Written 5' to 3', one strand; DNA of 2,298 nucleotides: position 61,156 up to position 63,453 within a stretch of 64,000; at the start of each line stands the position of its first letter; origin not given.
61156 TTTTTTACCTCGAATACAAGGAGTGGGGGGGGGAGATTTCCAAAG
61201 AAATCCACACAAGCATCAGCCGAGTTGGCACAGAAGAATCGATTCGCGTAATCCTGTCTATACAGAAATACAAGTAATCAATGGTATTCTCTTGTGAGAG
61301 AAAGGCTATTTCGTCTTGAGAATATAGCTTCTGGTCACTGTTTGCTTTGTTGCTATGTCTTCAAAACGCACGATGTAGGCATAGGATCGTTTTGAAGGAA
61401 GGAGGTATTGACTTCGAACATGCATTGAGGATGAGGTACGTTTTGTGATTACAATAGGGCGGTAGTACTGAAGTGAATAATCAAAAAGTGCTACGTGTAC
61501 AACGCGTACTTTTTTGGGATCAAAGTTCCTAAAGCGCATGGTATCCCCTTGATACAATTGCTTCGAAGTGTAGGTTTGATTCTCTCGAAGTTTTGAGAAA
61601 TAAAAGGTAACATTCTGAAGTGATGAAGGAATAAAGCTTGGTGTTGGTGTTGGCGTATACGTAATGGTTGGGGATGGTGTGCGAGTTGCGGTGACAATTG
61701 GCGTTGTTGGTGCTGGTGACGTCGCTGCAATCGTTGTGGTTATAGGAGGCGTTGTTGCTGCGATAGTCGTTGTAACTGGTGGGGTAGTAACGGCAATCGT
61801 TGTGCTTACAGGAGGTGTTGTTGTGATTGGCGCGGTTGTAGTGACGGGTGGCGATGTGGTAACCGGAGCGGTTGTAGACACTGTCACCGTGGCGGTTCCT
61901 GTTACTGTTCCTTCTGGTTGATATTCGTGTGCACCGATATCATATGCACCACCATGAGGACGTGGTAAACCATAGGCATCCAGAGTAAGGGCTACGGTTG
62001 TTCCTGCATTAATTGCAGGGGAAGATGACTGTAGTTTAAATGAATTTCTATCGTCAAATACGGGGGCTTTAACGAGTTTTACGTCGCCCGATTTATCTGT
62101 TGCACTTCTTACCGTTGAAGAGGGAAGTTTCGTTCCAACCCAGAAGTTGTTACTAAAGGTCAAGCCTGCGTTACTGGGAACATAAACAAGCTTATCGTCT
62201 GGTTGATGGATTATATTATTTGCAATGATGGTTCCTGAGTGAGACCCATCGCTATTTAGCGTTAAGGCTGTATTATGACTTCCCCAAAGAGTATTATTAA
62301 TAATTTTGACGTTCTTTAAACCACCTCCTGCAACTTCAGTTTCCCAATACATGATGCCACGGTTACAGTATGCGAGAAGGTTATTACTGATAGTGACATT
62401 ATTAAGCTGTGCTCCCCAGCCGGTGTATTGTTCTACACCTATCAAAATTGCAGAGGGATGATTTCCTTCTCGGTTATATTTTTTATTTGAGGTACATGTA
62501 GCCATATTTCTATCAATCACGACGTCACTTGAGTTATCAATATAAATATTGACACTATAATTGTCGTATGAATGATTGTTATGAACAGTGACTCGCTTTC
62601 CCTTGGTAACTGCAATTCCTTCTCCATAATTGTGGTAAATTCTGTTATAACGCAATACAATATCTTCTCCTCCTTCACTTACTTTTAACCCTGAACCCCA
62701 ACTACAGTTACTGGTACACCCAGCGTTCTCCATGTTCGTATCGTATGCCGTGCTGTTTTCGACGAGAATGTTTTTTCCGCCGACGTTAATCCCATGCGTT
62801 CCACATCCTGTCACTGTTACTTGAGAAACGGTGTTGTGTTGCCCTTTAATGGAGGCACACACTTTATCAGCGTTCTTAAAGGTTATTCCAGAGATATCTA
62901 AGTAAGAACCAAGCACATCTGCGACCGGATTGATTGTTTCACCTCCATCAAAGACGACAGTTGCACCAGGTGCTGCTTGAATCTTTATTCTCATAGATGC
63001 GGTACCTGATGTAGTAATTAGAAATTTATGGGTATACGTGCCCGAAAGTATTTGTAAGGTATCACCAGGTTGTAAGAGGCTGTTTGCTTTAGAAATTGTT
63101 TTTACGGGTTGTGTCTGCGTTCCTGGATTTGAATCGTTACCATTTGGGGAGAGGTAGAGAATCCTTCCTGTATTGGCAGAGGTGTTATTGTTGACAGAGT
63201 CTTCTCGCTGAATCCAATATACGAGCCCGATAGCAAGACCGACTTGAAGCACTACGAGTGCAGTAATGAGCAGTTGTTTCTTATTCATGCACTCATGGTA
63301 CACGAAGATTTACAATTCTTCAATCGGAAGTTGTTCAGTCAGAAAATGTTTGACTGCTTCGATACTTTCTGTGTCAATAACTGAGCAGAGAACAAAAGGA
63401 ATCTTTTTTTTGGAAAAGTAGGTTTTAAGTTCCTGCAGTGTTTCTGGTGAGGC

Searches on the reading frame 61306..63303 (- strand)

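Call 82: search_protein_families(library=pfam, proteins=[window:61306-63303:-], max_evalue=0.00001)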
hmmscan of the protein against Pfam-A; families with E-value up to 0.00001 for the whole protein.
window:61306-63303:- (665 aa): 1 family
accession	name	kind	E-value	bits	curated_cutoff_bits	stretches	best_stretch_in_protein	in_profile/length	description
PF13229.12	Beta_helix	-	1.1e-16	61.4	25.9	1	135-268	11-134/158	Right handed beta helix region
